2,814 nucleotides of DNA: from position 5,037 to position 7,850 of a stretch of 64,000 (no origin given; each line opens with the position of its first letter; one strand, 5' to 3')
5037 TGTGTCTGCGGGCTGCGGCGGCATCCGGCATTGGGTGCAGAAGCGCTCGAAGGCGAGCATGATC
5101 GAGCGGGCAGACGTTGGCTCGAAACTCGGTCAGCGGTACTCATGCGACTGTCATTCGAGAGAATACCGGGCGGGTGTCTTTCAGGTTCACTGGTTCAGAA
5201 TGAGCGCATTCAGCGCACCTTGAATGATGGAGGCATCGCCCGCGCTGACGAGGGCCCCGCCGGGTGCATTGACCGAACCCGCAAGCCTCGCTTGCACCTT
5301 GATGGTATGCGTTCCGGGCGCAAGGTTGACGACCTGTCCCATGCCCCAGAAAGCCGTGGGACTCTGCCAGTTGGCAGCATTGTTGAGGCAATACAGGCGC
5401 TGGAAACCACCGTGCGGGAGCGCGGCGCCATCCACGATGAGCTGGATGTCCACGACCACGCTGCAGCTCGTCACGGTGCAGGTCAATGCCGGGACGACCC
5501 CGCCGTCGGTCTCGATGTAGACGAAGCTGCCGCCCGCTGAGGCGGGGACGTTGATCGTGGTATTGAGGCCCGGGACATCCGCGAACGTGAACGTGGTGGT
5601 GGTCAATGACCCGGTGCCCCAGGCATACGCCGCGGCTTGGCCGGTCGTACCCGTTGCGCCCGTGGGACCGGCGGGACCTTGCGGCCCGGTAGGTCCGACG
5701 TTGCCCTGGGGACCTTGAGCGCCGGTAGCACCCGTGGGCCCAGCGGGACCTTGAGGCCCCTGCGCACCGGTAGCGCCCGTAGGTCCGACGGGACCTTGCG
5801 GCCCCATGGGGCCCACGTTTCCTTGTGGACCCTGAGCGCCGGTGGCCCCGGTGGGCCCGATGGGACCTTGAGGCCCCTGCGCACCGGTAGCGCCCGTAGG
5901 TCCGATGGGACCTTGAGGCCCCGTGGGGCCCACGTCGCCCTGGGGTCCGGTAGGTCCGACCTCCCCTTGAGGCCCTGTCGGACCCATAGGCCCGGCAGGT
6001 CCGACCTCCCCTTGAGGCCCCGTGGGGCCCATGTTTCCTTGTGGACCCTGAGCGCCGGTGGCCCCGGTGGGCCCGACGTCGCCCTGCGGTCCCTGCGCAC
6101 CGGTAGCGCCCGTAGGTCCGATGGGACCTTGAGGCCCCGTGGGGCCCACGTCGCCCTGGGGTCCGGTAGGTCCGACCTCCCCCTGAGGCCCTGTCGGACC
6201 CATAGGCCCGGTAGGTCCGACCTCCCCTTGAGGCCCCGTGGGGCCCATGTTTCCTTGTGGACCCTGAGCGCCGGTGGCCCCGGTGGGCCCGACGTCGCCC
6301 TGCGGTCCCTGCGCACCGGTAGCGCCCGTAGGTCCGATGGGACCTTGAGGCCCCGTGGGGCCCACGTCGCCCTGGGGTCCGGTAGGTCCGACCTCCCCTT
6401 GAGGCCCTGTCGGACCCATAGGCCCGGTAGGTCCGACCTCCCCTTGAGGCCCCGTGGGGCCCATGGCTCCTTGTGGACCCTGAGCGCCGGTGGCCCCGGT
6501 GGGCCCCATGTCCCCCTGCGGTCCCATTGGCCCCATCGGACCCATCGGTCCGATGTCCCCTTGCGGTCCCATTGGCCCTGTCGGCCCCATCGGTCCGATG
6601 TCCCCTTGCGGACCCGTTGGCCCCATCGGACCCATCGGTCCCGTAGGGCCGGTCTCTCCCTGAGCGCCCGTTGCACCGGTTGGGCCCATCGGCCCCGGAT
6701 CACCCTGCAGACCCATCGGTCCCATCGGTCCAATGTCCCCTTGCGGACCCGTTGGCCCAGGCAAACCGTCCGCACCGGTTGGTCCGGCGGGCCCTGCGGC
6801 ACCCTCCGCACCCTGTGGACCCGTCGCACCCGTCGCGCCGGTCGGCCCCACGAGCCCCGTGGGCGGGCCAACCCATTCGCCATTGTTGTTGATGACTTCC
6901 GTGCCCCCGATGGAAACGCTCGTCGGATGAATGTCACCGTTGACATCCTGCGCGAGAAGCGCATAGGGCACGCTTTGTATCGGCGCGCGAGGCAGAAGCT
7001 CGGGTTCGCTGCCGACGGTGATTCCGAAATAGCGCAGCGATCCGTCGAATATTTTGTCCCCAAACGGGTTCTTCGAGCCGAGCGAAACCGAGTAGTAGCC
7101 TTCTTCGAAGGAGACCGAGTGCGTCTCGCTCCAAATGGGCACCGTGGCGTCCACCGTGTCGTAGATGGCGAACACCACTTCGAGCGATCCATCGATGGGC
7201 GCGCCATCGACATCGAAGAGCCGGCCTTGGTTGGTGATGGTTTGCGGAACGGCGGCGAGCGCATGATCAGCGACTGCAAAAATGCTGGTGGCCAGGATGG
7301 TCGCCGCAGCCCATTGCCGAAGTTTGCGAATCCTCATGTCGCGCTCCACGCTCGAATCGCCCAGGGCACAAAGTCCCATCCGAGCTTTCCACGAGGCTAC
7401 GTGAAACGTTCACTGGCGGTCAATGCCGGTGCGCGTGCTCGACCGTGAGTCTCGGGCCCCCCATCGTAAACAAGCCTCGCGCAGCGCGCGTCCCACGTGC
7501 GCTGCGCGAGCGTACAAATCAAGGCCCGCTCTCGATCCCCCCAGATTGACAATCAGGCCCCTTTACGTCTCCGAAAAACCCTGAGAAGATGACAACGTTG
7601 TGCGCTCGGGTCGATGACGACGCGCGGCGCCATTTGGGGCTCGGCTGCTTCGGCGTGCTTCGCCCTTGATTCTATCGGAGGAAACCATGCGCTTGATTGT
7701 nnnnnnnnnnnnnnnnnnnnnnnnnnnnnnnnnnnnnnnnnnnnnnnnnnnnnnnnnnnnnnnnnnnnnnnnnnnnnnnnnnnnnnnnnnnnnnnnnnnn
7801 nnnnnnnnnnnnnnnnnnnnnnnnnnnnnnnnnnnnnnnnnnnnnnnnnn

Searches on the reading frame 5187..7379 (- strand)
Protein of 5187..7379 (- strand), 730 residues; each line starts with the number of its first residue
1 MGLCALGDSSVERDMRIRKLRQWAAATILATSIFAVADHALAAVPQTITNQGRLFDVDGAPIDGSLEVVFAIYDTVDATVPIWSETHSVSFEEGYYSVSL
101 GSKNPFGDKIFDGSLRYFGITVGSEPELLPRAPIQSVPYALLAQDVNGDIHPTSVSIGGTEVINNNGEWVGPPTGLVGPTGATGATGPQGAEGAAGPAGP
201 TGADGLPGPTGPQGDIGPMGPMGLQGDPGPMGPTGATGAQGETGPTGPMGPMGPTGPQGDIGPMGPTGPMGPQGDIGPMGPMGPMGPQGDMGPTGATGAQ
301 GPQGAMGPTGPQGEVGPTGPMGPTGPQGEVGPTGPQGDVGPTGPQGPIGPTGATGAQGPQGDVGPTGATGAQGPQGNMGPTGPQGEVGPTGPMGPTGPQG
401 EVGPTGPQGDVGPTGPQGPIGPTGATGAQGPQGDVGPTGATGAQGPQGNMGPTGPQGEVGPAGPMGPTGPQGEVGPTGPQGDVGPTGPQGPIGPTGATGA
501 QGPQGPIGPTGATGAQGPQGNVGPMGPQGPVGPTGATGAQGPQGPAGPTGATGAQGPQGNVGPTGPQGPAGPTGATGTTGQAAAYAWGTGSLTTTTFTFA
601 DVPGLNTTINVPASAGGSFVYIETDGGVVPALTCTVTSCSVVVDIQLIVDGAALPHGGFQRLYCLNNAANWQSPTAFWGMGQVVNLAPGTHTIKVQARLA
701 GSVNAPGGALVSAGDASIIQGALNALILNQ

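Call 19: search_protein_families(library=pfam, proteins=[window:5187-7379:-])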
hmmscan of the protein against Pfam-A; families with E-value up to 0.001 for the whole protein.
window:5187-7379:- (730 aa): 1 family
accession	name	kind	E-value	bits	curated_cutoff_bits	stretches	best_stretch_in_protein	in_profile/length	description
PF01391.23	Collagen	-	1.1e-61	204.9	27.2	5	523-581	1-59/60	Collagen triple helix repeat (20 copies)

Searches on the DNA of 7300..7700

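Call 74: search_rna_families(source=window, start=7300, end=7700, threshold=evalue, max_evalue=5)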
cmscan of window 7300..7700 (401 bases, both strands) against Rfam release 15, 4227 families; matches with E-value up to 5: 1.
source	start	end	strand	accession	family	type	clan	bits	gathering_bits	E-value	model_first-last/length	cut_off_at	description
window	7443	7535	-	RF00926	MIR1151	Gene; miRNA;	-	21.1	90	0.84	1-110/110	no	MIR1151 microRNA precursor family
